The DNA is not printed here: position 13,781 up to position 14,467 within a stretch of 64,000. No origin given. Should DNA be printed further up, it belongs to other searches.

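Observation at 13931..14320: Stand-alone sigma-70 region-4 domain protein (no region 2) in the flagellar regulatory block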

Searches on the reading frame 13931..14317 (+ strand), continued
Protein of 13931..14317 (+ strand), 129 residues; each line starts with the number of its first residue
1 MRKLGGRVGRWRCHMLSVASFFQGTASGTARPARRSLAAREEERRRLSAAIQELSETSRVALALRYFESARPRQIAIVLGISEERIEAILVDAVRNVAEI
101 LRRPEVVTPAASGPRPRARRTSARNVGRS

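Call 37: find_homologous_proteins(query=A3, max_evalue=0.00001)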
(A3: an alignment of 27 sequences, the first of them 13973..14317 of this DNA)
Query A3 (27 sequences) (115 aa, profile of the alignment): 153 proteins with E <= 0.00001 among 8000 candidates; the best 120 are listed.
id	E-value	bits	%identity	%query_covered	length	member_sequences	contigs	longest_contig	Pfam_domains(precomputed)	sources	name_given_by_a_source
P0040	2.3e-30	123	33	72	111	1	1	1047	PF04545.23,PF08281.19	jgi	jgi:DNA-directed RNA polymerase specialized sigma24 family protein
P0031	5.8e-30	121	48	91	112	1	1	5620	PF04545.23,PF08281.19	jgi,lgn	jgi:RNA polymerase sigma factor (sigma-70 family)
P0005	1.2e-29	120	82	100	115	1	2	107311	PF04545.23,PF08281.19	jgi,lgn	jgi:DNA-directed RNA polymerase specialized sigma24 family protein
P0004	1.2e-29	120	80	100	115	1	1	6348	PF04545.23,PF08281.19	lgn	-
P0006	1.4e-29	120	78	100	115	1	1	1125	PF04545.23,PF08281.19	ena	-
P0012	2.1e-29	120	72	100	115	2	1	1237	PF04545.23,PF08281.19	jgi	jgi:DNA-directed RNA polymerase specialized sigma24 family protein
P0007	3.1e-29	119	77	100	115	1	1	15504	PF04545.23,PF08281.19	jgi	jgi:DNA-directed RNA polymerase specialized sigma24 family protein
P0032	3.5e-29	119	41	92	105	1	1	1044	PF04545.23,PF08281.19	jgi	jgi:RNA polymerase sigma factor (sigma-70 family)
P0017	8.7e-29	118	68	89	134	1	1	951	PF04545.23,PF08281.19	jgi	jgi:hypothetical protein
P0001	1.2e-28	117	92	100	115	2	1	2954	PF04545.23,PF08281.19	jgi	jgi:DNA-directed RNA polymerase specialized sigma24 family protein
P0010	1.9e-28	117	81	81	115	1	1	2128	PF04545.23,PF08281.19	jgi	jgi:DNA-directed RNA polymerase specialized sigma24 family protein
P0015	2.1e-28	116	72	97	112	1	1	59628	PF04545.23,PF08281.19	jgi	jgi:DNA-directed RNA polymerase specialized sigma24 family protein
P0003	2.3e-28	116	83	97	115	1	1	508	PF04545.23,PF08281.19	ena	-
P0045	2.5e-28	116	39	50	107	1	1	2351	PF04545.23,PF08281.19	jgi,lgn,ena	-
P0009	2.6e-28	116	78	100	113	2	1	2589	PF04545.23,PF08281.19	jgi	jgi:DNA-directed RNA polymerase specialized sigma24 family protein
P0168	1.1e-27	114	63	100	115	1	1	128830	PF04545.23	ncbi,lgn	-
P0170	5.5e-26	109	34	71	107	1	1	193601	PF04545.23,PF08281.19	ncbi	ncbi:MAG: sigma factor-like helix-turn-helix DNA-binding protein [Candidatus Eisenbacteria bacterium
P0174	2.7e-22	97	37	52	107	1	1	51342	PF04545.23,PF08281.19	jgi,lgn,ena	-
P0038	4.3e-22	96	48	71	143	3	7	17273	PF04545.23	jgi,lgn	-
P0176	1.1e-18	85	33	53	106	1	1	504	PF04545.23,PF08281.19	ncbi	-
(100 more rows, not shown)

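Call 38: find_encoding_contigs(protein=P0170, flank=10000, max_places=2)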
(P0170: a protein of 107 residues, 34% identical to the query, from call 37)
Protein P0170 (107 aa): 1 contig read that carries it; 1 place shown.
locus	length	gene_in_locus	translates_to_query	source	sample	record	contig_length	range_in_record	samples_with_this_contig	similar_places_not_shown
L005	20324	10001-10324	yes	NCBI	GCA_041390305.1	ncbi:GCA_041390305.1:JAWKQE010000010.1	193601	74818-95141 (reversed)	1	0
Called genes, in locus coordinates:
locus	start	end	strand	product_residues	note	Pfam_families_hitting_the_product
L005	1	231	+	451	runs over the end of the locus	PF00460:Flg_bb_rod (weak), PF22638:FlgK_D1, PF06429:Flg_bbr_C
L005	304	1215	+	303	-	PF00669:Flagellin_N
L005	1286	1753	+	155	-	PF02623:FliW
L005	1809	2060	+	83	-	PF02599:CsrA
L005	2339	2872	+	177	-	PF00669:Flagellin_N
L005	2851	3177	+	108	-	PF00700:Flagellin_C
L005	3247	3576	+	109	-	PF02561:FliS (faint)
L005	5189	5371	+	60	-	-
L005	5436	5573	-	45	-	-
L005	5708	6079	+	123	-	PF04316:FlgM (weak)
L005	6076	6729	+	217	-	PF07238:PilZ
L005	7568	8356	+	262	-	PF00512:HisKA, PF02518:HATPase_c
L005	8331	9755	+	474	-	PF00072:Response_reg, PF00158:Sigma54_activat, PF14532:Sigma54_activ_2, PF07728:AAA_5 (faint), PF25601:AAA_lid_14, PF02954:HTH_8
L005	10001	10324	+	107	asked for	PF08281:Sigma70_r4_2, PF04545:Sigma70_r4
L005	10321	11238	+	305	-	-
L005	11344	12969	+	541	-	-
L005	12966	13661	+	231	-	PF13174:TPR_6 (faint), PF14559:TPR_19 (faint)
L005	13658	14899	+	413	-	PF00512:HisKA, PF02518:HATPase_c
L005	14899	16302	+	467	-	PF00072:Response_reg, PF00158:Sigma54_activat, PF13191:AAA_16 (weak), PF14532:Sigma54_activ_2, PF07728:AAA_5, PF25601:AAA_lid_14, PF02954:HTH_8 (weak)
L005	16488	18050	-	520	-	PF00041:fn3, PF16656:Pur_ac_phosph_N (weak), PF26549:Tricorn_N (weak), PF26550:Tricorn_2nd, PF25174:Beta-prop_THOC3 (weak), PF26549:Tricorn_N, PF26550:Tricorn_2nd, PF07676:PD40, +5 more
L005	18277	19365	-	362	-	-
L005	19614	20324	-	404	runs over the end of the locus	PF13349:DUF4097 (faint)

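Call 39: find_encoding_contigs(protein=P0174, flank=10000, max_places=2)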
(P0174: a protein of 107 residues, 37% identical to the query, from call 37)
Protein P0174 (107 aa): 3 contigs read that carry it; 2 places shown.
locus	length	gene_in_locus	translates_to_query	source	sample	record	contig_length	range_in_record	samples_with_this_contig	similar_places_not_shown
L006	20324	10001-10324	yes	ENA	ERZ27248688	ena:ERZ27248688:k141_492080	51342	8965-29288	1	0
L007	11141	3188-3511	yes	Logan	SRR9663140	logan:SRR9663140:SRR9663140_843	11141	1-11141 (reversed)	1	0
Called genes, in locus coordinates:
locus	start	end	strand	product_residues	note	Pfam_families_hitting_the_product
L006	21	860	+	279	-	PF00669:Flagellin_N, PF00700:Flagellin_C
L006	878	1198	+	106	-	PF02561:FliS (faint)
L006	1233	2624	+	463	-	PF02465:FliD_N, PF07195:FliD_C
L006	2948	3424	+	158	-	-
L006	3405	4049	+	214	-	PF07238:PilZ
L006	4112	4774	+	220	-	PF13302:Acetyltransf_3, PF00583:Acetyltransf_1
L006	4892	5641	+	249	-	PF03358:FMN_red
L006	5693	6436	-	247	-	PF01925:TauE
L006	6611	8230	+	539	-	PF00512:HisKA, PF02518:HATPase_c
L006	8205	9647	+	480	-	PF00072:Response_reg, PF00158:Sigma54_activat, PF14532:Sigma54_activ_2, PF07728:AAA_5 (weak), PF25601:AAA_lid_14, PF02954:HTH_8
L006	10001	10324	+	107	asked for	PF08281:Sigma70_r4_2, PF04545:Sigma70_r4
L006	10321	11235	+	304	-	-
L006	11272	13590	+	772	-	PF11741:AMIN (weak), PF13428:TPR_14 (faint), PF14559:TPR_19 (faint), PF07719:TPR_2 (faint), PF00515:TPR_1 (faint), PF13424:TPR_12 (weak), PF13174:TPR_6 (weak)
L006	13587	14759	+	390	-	PF00512:HisKA, PF02518:HATPase_c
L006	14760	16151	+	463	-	PF00072:Response_reg, PF00158:Sigma54_activat, PF14532:Sigma54_activ_2, PF07728:AAA_5 (weak), PF25601:AAA_lid_14, PF02954:HTH_8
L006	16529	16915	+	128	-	-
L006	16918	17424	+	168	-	PF06429:Flg_bbr_C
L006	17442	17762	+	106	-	PF02049:FliE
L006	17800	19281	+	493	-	PF01514:YscJ_FliF, PF08345:YscJ_FliF_C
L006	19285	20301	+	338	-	PF03448:MgtE_N (faint), PF14842:FliG_N, PF14841:FliG_M, PF14842:FliG_N, PF01706:FliG_C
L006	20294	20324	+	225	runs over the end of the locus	PF02108:FliH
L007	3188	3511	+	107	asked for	PF08281:Sigma70_r4_2, PF04545:Sigma70_r4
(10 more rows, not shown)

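Call 40: find_encoding_contigs(protein=P0038, flank=10000, max_places=2)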
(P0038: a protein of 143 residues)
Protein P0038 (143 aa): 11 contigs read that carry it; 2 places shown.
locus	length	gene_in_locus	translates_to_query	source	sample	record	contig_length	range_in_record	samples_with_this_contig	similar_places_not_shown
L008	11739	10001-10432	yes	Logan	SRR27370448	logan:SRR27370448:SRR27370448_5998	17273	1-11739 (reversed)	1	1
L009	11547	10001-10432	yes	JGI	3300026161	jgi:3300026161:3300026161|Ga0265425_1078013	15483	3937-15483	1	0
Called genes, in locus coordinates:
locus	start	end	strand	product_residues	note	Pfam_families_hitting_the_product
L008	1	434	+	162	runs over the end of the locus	PF02623:FliW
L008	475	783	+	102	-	PF02599:CsrA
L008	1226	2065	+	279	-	PF00669:Flagellin_N, PF00700:Flagellin_C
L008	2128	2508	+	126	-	PF02561:FliS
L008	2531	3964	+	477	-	PF02465:FliD_N, PF07195:FliD_C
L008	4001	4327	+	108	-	PF03646:FlaG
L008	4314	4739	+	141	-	-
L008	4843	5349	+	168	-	-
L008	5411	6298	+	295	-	PF07238:PilZ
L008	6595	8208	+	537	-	PF08448:PAS_4, PF13426:PAS_9, PF00512:HisKA, PF02518:HATPase_c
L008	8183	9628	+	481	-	PF00072:Response_reg, PF00158:Sigma54_activat, PF01078:Mg_chelatase (faint), PF14532:Sigma54_activ_2, PF07724:AAA_2 (weak), PF07728:AAA_5 (weak), PF25601:AAA_lid_14, PF02954:HTH_8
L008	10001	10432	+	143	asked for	PF04545:Sigma70_r4 (weak)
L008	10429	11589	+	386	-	-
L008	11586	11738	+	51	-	?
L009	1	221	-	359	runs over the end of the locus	-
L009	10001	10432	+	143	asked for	PF04545:Sigma70_r4 (weak)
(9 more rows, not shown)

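Call 44: fold_search(model_id=the predicted structure, library=pdb)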
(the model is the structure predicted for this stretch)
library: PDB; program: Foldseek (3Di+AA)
matches with E <= 10: 722; with E <= 0.001: 0
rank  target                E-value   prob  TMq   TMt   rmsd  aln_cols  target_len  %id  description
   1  8jzt_E                2.8e-02  1.00  0.34  0.54   8.9        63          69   30  The sigF and anti-sigma factor complex (released 2024-10-16)
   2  8jzt_C                6.4e-02  0.99  0.33  0.56   8.4        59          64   30  The sigF and anti-sigma factor complex (released 2024-10-16)
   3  3hug_K                7.8e-02  0.99  0.33  0.50   9.4        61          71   30  Crystal structure of Mycobacterium tuberculosis anti-sigma factor RslA in complex with -35 promoter binding domain of  (released 2010-03-02)
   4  3hug_E                8.8e-02  0.99  0.33  0.49   9.4        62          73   29  Crystal structure of Mycobacterium tuberculosis anti-sigma factor RslA in complex with -35 promoter binding domain of  (released 2010-03-02)
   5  9a7s_A                1.2e-01  0.96  0.34  0.16  10.4        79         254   25  Integrative model of RPSD-RPOB by crosslinking MS and deep learning (released 2024-09-18)
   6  8jzt_A                1.3e-01  0.99  0.33  0.62   6.4        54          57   30  The sigF and anti-sigma factor complex (released 2024-10-16)
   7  9a50_A                1.4e-01  0.97  0.34  0.16  10.3        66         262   21  Integrative model of RPSB-RPOC by crosslinking MS and deep learning (released 2024-09-18)
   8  4nqw_A                1.5e-01  0.96  0.34  0.27  11.3        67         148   24  Structure of Mycobacterium tuberculosis extracytoplasmic function sigma factor SigK in complex with the cytosolic doma (released 2014-01-22)
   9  3hug_A                1.5e-01  0.94  0.32  0.44  10.1        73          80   25  Crystal structure of Mycobacterium tuberculosis anti-sigma factor RslA in complex with -35 promoter binding domain of  (released 2010-03-02)
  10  7lq4_A                1.6e-01  0.98  0.37  0.23  12.1        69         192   33  Rr (RsiG)2-(c-di-GMP)2-WhiG complex (released 2021-07-14)
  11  9fog_F                1.6e-01  0.91  0.33  0.13  10.0        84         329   21  Ap3G bound in de novo transcription initiation T. thermophilus RNA polymerase complex with TC DNA template (released 2025-12-17)
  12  3hug_C                1.8e-01  0.96  0.32  0.46   9.6        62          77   29  Crystal structure of Mycobacterium tuberculosis anti-sigma factor RslA in complex with -35 promoter binding domain of  (released 2010-03-02)
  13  4mq9_F                1.8e-01  0.80  0.29  0.11   9.5        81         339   22  Crystal structure of Thermus thermophilus RNA polymerase holoenzyme in complex with GE23077 (released 2014-05-07)
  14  9wsf_A                2.0e-01  0.92  0.25  0.14   7.4        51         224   37  Crystal structure of Sigma28/FlgM complex from Pseudomonas aeruginosa at 1.95 Angstrom resolution (released 2026-02-25)
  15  3hug_G                2.1e-01  0.95  0.33  0.48   9.5        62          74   29  Crystal structure of Mycobacterium tuberculosis anti-sigma factor RslA in complex with -35 promoter binding domain of  (released 2010-03-02)
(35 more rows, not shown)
